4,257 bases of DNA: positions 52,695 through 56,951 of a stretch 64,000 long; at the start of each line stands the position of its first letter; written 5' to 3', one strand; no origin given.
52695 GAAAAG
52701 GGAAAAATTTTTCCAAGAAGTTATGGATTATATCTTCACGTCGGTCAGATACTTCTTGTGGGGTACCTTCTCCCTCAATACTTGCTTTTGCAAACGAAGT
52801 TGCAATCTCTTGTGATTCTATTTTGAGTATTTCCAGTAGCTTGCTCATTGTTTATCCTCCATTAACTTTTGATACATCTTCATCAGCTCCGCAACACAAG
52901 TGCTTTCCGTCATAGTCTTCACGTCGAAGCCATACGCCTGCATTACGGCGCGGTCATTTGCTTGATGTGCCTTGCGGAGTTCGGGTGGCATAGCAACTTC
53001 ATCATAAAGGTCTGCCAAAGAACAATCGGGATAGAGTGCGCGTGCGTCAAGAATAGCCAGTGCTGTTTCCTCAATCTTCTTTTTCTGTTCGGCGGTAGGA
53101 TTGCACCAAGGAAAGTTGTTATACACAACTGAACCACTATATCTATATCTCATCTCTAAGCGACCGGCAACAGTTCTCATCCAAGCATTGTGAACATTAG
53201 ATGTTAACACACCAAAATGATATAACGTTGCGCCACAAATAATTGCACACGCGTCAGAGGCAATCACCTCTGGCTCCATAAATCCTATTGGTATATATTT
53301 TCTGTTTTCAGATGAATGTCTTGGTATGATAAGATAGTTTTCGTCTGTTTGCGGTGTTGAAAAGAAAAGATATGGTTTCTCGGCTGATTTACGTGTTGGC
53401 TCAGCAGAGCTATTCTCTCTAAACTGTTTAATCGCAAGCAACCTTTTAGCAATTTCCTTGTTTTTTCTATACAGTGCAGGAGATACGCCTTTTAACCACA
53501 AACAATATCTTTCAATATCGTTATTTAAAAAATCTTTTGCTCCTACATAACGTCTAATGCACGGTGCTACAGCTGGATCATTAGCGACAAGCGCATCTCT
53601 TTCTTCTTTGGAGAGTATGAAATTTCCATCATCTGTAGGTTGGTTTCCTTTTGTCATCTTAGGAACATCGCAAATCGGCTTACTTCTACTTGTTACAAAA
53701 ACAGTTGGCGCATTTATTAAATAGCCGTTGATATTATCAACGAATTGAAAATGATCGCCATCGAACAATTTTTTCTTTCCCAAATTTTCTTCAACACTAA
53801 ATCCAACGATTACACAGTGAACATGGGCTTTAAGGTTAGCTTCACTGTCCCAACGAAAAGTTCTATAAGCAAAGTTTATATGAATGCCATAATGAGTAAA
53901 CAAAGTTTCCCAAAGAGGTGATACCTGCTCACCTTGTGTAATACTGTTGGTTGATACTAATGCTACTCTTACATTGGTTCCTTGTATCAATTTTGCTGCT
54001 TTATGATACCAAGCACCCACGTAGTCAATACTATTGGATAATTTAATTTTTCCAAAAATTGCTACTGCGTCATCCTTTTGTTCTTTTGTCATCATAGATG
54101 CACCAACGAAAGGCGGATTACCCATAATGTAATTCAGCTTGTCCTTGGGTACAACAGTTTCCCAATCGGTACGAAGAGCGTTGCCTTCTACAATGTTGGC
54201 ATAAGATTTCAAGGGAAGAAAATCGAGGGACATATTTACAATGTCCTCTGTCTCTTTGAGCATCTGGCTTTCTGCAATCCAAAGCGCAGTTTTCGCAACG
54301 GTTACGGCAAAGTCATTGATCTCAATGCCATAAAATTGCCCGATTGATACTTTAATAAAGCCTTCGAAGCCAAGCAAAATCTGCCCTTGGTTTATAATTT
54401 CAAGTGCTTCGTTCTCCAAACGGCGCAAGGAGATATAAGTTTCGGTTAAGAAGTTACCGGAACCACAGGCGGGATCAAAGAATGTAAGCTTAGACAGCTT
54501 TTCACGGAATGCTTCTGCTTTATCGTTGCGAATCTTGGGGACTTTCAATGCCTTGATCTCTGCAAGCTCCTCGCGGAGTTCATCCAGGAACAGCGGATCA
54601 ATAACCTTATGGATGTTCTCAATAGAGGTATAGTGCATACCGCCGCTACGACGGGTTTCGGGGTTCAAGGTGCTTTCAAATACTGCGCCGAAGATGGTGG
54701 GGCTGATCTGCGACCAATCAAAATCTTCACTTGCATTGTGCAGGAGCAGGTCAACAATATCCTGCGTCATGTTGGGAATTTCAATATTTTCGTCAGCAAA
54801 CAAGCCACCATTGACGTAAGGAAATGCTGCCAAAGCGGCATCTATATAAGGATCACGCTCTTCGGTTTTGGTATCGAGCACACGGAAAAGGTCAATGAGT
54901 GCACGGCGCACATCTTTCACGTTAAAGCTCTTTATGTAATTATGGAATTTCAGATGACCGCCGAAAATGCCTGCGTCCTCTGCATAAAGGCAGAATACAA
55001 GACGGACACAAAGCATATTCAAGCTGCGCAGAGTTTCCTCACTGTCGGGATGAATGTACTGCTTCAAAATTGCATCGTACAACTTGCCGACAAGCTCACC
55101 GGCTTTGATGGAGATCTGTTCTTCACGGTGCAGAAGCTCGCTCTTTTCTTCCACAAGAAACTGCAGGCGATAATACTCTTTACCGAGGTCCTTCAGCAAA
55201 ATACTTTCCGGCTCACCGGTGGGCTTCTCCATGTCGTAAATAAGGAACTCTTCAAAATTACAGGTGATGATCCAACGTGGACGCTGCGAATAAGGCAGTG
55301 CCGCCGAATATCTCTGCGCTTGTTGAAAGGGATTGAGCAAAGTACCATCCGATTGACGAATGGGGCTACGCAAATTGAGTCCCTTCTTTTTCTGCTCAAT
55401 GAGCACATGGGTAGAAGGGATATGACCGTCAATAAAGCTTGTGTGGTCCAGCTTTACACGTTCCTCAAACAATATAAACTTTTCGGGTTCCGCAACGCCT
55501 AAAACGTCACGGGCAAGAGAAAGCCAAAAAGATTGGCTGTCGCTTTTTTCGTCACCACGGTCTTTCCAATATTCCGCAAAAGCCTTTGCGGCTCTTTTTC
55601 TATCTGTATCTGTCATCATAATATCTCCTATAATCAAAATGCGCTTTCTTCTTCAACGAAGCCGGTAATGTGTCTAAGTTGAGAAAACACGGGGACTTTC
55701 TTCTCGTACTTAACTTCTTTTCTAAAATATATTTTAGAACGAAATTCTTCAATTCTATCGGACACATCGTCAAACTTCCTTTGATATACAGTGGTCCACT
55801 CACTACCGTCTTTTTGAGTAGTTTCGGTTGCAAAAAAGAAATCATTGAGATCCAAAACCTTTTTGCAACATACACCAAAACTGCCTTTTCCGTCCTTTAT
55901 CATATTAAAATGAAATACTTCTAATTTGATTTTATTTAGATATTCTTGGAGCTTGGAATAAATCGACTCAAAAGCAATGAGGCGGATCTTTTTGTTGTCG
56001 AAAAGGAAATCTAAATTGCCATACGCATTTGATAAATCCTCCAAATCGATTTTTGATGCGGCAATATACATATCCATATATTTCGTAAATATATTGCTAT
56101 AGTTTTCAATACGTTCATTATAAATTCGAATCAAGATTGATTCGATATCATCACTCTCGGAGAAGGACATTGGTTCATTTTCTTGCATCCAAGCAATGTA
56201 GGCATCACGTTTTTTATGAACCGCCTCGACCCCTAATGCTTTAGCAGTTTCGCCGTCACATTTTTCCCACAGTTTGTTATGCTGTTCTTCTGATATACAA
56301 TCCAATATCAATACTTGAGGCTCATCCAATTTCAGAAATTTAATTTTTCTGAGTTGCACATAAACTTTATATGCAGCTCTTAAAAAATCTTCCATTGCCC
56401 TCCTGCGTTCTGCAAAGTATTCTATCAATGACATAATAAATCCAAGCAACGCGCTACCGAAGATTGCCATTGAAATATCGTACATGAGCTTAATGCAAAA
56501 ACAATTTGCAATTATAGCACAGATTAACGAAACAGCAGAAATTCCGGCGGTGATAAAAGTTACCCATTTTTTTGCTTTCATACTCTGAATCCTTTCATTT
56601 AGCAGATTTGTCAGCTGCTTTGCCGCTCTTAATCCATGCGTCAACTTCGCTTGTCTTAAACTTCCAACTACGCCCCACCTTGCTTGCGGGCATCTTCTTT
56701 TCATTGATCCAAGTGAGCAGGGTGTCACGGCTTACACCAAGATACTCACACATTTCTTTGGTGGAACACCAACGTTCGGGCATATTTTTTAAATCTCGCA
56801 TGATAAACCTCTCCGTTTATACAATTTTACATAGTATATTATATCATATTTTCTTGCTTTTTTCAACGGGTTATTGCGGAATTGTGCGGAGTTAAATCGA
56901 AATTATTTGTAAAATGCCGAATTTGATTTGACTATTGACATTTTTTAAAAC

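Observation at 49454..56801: AT-rich co-directional block inside the mobile element: a candidate composite or undescribed defence system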

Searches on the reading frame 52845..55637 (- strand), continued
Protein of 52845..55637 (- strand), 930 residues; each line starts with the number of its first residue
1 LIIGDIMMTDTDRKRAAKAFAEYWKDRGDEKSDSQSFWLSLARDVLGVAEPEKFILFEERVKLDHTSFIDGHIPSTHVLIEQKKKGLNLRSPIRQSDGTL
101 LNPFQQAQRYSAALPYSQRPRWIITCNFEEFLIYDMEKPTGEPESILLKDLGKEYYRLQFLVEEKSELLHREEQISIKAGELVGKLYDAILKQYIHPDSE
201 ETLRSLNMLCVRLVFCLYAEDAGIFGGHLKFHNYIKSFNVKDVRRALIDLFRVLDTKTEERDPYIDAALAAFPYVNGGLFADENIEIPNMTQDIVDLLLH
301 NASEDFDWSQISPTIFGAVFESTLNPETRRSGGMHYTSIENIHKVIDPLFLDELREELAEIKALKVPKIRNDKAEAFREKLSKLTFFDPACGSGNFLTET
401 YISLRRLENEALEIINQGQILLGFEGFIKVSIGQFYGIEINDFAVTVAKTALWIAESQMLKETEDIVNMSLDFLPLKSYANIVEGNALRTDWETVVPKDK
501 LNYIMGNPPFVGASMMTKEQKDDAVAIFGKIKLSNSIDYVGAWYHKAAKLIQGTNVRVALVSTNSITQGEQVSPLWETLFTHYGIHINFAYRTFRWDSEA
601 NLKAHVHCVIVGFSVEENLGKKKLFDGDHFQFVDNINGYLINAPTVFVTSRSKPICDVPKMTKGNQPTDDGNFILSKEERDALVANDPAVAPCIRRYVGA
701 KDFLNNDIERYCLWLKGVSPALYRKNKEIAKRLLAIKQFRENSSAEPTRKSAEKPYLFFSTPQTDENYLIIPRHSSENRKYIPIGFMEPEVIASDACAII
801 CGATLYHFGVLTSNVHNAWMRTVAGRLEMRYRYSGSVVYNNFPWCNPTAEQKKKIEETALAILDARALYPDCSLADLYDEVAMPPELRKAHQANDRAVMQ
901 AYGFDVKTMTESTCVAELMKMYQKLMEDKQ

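Call 88: search_solved_structures(query=window:52845-55616:-, max_evalue=0.00001, show_alignments=1)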
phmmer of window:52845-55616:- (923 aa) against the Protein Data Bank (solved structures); distinct sequences matched with E-value up to 0.00001: 1.
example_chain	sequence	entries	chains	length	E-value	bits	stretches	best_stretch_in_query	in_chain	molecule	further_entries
5hr4_C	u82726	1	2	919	7.2e-206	689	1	7-918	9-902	MmeI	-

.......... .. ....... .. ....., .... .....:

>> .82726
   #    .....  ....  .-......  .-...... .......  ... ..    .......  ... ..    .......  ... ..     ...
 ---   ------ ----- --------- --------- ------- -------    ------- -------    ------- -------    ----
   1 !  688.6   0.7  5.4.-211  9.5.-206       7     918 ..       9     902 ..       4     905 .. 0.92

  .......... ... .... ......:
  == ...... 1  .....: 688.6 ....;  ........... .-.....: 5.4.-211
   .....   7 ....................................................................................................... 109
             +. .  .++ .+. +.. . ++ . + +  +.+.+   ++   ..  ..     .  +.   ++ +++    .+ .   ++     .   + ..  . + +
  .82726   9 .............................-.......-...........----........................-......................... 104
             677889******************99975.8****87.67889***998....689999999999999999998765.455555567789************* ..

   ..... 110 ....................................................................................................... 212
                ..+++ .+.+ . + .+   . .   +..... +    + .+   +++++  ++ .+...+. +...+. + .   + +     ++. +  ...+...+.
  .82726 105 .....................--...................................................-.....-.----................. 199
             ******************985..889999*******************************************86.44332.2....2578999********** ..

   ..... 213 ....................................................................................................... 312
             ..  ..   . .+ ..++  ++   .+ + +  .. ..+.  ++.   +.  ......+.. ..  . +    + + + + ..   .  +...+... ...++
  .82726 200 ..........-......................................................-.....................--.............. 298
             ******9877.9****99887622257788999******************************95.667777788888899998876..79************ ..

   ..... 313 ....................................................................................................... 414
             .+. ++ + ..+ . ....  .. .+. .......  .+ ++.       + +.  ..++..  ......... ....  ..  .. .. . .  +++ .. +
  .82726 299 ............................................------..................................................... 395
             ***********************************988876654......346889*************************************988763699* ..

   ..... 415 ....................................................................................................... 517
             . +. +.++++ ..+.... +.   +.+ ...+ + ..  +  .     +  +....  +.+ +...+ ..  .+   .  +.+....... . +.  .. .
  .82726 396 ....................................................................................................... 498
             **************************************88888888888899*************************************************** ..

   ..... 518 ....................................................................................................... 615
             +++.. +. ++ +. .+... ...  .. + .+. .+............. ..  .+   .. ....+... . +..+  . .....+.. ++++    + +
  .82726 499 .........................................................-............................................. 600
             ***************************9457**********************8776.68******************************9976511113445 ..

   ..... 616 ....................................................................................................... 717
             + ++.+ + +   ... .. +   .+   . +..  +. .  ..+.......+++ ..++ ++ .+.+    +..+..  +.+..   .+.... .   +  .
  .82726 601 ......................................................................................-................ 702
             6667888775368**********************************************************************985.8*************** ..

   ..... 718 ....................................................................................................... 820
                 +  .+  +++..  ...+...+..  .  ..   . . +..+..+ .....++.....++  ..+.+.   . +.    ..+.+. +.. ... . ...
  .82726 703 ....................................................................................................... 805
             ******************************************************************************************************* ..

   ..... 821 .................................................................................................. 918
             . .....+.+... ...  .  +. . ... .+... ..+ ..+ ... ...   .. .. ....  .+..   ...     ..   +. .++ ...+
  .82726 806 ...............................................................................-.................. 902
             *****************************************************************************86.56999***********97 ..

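Call 112: search_protein_families(library=pfam, proteins=[L059:8134-9030:+, L059:12813-14156:+, L061:12796-13752:+, L061:13790-14446:+, L033:12763-14646:+, L071:9015-9980:+, L070:3747-4505:+, L070:4617-6398:+], max_evalue=0.001)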
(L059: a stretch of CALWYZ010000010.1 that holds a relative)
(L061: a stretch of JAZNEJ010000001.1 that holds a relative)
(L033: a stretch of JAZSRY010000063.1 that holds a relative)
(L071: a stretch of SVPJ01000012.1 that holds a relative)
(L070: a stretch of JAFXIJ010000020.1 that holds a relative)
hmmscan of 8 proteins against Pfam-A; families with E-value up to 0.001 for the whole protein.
L059:8134-9030:+ (298 aa): 2 families
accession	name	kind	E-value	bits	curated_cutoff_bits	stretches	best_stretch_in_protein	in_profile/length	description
PF02661.23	Fic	-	4.8e-17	63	24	1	144-239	2-90/93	Fic/DOC family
PF12728.13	HTH_17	-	1.1e-05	26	27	1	3-43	1-40/51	Helix-turn-helix domain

L059:12813-14156:+ (447 aa): 2 families
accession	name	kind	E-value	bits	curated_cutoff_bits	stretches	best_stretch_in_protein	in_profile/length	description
PF18739.6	HEPN_Apea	-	0.00049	21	24.4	1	300-435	1-134/136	Apea-like HEPN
PF12729.13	4HB_MCP_1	-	0.00059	19.9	27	0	313-400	72-159/181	Four helix bundle sensory module for signal transduction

L061:12796-13752:+ (318 aa): 1 family
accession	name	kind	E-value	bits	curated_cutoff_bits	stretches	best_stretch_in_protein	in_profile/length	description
PF18731.6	HEPN_Swt1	-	5e-06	27.2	27.5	1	226-278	61-110/115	Swt1-like HEPN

L061:13790-14446:+ (218 aa): 2 families
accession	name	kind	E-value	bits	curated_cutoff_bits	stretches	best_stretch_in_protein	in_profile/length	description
PF10544.15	T5orf172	-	9e-13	49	20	1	5-102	1-100/101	T5orf172 domain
PF13455.12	MUG113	-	2e-08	35.1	22.3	1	19-101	1-72/73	Meiotically up-regulated gene 113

L033:12763-14646:+ (627 aa): 5 families
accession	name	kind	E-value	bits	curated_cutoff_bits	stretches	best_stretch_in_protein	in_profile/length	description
PF13175.12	AAA_15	-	4e-19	69.9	32.1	1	9-396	2-373/374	AAA ATPase domain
PF13304.12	AAA_21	-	2.2e-18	67.8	27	2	280-398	185-304/304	AAA domain, putative AbiEii toxin, Type IV TA system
PF02463.25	SMC_N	-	1.7e-07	31.3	40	1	9-53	1-44/220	RecF/RecN/SMC N terminal domain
PF20469.4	OLD-like_TOPRIM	-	2.2e-05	25.4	23.2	1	462-519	7-67/67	Overcoming lysogenization defect protein-like, TOPRIM domain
PF13476.12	AAA_23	-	0.00042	21.4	27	0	13-191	2-155/201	AAA domain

L071:9015-9980:+ (321 aa): 9 families
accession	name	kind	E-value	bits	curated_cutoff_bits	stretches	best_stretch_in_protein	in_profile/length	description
PF06325.19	PrmA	-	1.2e-78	265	22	1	17-321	1-295/296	Ribosomal protein L11 methyltransferase (PrmA)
PF05175.20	MTS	-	3.9e-12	46.6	23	1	170-258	19-105/170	Methyltransferase small domain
PF13847.12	Methyltransf_31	-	2.9e-09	37.2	27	1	183-282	2-108/145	Methyltransferase domain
PF08242.18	Methyltransf_12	-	5.1e-08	34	30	1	189-264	1-78/98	Methyltransferase domain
PF13649.12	Methyltransf_25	-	1.5e-07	32.4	27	1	189-258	2-71/97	Methyltransferase domain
PF08241.18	Methyltransf_11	-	1e-06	29.7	21.2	1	189-264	1-73/95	Methyltransferase domain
PF13489.12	Methyltransf_23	-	8.2e-06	26.1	27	1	172-261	11-91/164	Methyltransferase domain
PF02475.24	TRM5-TYW2_MTfase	-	9e-05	22.9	28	1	177-264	29-117/164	TRM5/TYW2 methyltransferase domain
PF03602.21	Cons_hypoth95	-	0.00014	22.1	24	1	178-243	36-99/182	Conserved hypothetical protein 95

L070:3747-4505:+ (252 aa): 0 families

L070:4617-6398:+ (593 aa): 7 families
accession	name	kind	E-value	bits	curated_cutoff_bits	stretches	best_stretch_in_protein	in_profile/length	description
PF01613.24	Flavin_Reduct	-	1.1e-28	100.7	27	1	399-547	1-149/153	Flavin reductase like domain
PF19583.5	ODP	-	1.4e-17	64.6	27.2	1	31-216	2-194/194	ODP family beta lactamase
PF21349.2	RUBY_RBDX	-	3.1e-11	42.9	26.5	1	559-590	1-30/30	Rubrerythrin, rubredoxin-like domain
PF00753.33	Lactamase_B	-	1.6e-08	35.2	22.7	1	32-166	6-152/196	Metallo-beta-lactamase superfamily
PF12724.12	Flavodoxin_5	-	6e-06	27.1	27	1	243-333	1-89/145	Flavodoxin domain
PF00301.25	Rubredoxin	-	0.00015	22.1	23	0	571-589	29-47/47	Rubredoxin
PF00258.30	Flavodoxin_1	-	0.00068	20.3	25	0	244-349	1-115/143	Flavodoxin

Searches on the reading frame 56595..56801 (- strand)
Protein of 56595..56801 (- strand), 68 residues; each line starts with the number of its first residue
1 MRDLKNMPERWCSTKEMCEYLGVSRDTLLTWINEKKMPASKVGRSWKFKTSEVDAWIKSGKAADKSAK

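Call 3: search_protein_families(library=pfam, proteins=[window:56595-56801:-], max_evalue=0.1)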
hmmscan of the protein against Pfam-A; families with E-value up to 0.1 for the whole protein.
window:56595-56801:- (68 aa): 12 families
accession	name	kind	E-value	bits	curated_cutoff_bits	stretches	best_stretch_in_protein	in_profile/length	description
PF12728.13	HTH_17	-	4.1e-17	62.6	27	1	11-60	1-50/51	Helix-turn-helix domain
PF07022.19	Phage_CI_repr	-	0.0012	19.5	22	1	14-41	15-42/65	Bacteriophage CI repressor helix-turn-helix domain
PF00376.29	MerR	-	0.0073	16.5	28.2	1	13-40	1-28/38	MerR family regulatory protein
PF13022.12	HTH_Tnp_1_2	-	0.0078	16.7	27.9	1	12-41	27-56/122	Helix-turn-helix of insertion element transposase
PF13730.12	HTH_36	-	0.01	16.1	25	1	11-34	25-48/55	Helix-turn-helix domain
PF13411.12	MerR_1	-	0.013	16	21.6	1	13-52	2-42/69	MerR HTH family regulatory protein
PF01527.26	HTH_Tnp_1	-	0.019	15.6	24.1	1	13-36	25-50/75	Transposase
PF13443.12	HTH_26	-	0.029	15.1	22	1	7-36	6-35/63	Cro/C1-type HTH DNA-binding domain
PF05930.18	Phage_AlpA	-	0.032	14.6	21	1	14-57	6-51/51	Prophage CP4-57 regulatory protein (AlpA)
PF15943.11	YdaS_toxin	-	0.035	14.4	30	0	13-41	10-39/65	Bacterial toxin YdaS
PF07037.17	YfeC-like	-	0.05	14.3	22.9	1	14-41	3-30/122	Transcription regulator YfeC-like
PF08280.17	HTH_Mga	-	0.052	14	23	1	9-34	17-42/59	M protein trans-acting positive regulator (MGA) HTH domain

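Call 4: search_protein_families(library=padloc, proteins=[window:56595-56801:-], max_evalue=0.1)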
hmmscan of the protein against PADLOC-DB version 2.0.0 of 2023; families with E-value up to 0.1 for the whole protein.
window:56595-56801:- (68 aa): 2 families
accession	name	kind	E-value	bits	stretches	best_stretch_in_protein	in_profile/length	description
PDLC04133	mad1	-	8e-10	36.9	1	7-64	1-58/60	mads_1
PDLC03252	MTase_II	-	0.00036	17.9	1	10-47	3-40/365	Type II methyltransferase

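Call 84: search_protein_families(library=ncbifam, proteins=[window:56595-56801:-], max_evalue=0.01)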
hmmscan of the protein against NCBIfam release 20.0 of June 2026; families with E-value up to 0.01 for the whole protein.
window:56595-56801:- (68 aa): 5 families
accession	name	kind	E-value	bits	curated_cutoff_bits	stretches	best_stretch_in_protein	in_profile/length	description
NF047737.1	antiphage_MADS1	equivalog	1.2e-18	67.1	80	1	9-57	1-49/49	methylation-associated defense system helix-turn-helix domain-containing protein MAD1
TIGR01764.1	excise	domain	8.3e-18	64.5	28.8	1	13-58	3-48/49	excisionase family DNA-binding protein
NF033518.0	transpos_IS607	equivalog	0.00072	19.1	110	1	15-66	1-53/187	IS607 family transposase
TIGR01565.1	homeo_ZF_HD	subfamily_domain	0.0052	16.7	57.45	0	14-36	35-57/58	homeobox domain, ZF-HD class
NF040990.2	MamR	equivalog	0.0062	16.8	100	1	8-48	40-80/91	magnetosome protein MamR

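Call 85: search_protein_families(library=phrogs, proteins=[window:56595-56801:-], max_evalue=0.01)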
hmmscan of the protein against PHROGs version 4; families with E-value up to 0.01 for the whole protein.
window:56595-56801:- (68 aa): 24 families
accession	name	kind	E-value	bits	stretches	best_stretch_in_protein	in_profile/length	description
phrog_66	-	integration and excision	4.9e-13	50.5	1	6-66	88-149/412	excisionase and transcriptional regulator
phrog_15534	-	DNA, RNA and nucleotide metabolism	8.4e-10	40.1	1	9-60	41-91/93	HTH DNA binding protein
phrog_597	-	DNA, RNA and nucleotide metabolism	3.5e-09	37.9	1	5-65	106-169/200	DNA binding protein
phrog_668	-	DNA, RNA and nucleotide metabolism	2.5e-08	34.8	1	10-58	62-111/181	HTH DNA binding protein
phrog_57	-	head and packaging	1.2e-07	32.8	1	4-62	5-64/199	terminase small subunit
phrog_10045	-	DNA, RNA and nucleotide metabolism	4.8e-07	30.5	1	5-58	15-68/74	HTH DNA binding protein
phrog_7338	-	unknown function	8e-07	30.2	1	8-65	27-85/87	-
phrog_1840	-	integration and excision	5.1e-06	27.9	1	13-64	8-60/90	excisionase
phrog_25665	-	integration and excision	3.9e-05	24.8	1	7-51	21-65/93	excisionase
phrog_4745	-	DNA, RNA and nucleotide metabolism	0.00013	22.8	1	6-64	26-91/107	DNA binding protein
phrog_2951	-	unknown function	0.00033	21.7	1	11-62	26-80/90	-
phrog_6620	-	integration and excision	0.00059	20.5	1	13-59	3-51/201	transposase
phrog_1864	-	unknown function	0.0011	19.8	1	7-44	14-53/73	-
phrog_9834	-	integration and excision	0.0025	19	1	4-65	20-82/86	excisionase and transcriptional regulator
phrog_4149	-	unknown function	0.0027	18.7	0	13-41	19-47/193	-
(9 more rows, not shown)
